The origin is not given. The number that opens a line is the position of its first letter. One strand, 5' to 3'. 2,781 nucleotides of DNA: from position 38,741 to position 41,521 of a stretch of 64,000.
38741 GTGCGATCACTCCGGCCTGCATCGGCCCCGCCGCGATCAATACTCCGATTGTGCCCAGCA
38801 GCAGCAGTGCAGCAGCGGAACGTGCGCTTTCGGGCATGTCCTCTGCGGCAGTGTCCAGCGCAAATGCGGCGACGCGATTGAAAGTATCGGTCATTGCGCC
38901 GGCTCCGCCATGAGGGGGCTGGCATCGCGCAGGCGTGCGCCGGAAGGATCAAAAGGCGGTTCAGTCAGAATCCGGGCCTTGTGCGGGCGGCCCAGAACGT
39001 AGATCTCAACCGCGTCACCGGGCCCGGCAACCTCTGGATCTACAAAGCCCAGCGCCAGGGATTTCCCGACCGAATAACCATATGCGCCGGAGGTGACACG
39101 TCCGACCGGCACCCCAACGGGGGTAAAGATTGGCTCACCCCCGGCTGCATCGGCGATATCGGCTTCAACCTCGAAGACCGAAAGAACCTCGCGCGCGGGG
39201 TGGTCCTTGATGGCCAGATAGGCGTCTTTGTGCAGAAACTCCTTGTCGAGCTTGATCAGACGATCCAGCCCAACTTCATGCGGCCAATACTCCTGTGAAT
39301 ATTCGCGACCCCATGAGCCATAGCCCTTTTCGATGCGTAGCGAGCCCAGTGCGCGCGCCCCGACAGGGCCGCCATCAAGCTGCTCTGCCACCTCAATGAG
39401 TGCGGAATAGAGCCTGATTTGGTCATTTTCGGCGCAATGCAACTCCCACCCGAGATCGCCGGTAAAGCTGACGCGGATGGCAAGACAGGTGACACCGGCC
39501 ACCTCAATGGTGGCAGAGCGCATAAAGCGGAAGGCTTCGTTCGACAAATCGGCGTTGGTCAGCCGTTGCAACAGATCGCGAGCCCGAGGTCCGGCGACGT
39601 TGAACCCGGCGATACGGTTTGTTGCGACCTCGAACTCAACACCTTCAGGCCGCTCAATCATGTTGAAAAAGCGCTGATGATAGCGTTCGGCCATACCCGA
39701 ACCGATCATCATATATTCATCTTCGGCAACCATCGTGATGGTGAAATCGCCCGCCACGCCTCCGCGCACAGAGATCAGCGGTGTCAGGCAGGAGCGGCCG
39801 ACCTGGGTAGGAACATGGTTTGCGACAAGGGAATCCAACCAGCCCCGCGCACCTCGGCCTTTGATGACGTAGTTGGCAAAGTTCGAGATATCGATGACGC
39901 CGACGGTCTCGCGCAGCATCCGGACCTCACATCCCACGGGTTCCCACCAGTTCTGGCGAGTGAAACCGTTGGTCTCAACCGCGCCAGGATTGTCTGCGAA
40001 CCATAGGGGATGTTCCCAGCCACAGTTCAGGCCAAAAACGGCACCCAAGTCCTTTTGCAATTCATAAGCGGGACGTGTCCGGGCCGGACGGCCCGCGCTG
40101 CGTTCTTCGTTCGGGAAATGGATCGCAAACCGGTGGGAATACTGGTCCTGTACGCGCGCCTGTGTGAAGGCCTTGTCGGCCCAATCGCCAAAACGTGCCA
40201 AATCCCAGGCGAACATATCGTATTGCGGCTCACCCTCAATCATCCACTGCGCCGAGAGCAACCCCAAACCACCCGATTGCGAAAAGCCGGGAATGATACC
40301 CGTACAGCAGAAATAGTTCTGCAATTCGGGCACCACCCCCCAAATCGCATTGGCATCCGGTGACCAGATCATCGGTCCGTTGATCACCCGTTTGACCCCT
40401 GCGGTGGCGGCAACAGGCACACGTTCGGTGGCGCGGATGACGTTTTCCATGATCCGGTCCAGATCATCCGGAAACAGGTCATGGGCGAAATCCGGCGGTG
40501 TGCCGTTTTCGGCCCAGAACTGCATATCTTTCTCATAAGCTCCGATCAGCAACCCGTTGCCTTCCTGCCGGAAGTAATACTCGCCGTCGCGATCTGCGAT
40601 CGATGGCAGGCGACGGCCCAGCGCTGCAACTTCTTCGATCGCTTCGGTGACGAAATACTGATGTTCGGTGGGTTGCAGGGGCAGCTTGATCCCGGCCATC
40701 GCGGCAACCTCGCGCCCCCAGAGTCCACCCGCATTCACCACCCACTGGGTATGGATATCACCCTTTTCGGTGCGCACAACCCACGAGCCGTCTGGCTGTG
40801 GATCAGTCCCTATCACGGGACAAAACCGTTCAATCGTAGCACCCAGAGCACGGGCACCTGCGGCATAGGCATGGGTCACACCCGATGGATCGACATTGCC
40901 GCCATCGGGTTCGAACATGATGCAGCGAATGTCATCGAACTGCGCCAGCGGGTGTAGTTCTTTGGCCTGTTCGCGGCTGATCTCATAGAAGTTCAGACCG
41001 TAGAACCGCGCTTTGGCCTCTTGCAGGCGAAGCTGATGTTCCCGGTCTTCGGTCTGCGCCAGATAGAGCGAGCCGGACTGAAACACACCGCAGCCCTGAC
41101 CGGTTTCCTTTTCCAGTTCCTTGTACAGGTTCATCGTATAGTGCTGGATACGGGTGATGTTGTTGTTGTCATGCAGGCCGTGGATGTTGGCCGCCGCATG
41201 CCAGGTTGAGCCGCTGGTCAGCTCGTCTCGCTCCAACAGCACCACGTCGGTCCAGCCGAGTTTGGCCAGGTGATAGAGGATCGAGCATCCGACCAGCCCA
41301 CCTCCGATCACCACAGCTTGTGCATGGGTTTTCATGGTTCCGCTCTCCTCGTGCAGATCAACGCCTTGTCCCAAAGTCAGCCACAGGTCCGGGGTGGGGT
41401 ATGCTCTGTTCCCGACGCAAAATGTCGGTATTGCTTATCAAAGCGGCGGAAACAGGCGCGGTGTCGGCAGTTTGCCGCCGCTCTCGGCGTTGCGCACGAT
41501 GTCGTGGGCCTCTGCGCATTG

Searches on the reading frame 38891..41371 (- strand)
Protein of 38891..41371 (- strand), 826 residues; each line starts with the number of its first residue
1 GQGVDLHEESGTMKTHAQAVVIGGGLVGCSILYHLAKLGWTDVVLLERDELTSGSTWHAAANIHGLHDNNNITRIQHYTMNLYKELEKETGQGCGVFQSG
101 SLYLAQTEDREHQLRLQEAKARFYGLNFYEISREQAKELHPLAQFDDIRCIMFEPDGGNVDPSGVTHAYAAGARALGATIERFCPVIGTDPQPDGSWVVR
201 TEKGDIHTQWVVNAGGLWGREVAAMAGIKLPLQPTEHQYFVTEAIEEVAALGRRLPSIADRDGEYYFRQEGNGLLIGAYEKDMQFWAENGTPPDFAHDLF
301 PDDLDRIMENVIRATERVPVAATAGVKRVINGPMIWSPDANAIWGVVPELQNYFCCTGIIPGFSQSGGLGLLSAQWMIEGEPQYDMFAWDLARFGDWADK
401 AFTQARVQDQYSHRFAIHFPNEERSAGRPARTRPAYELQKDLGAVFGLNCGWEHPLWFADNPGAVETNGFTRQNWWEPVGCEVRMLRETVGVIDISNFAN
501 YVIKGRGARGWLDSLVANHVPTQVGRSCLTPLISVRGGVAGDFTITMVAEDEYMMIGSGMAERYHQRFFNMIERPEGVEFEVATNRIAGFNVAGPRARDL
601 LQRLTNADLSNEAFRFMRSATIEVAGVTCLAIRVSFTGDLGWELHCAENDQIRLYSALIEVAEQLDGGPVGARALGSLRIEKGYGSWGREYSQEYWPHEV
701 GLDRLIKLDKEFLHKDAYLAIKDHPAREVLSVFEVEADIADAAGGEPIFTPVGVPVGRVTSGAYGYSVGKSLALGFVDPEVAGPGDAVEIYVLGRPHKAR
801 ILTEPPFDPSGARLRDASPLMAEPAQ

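Call 85: search_protein_families(library=pfam, proteins=[window:38891-41371:-], max_evalue=0.001)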
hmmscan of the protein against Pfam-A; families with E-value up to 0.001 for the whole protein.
window:38891-41371:- (826 aa): 4 families
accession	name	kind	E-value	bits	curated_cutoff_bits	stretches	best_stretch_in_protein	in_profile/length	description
PF01266.30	DAO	-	5.2e-65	220.7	27.9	1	19-376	2-353/353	FAD dependent oxidoreductase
PF01571.26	GCV_T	-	5.1e-59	200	25.6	1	436-704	2-254/255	Aminomethyltransferase folate-binding domain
PF16350.10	FAO_M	-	3.1e-18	66.2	27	1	379-432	1-55/56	FAD dependent oxidoreductase central domain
PF08669.17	GCV_T_C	-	4.7e-17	62.1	25.9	1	733-808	6-80/80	Glycine cleavage T-protein C-terminal barrel domain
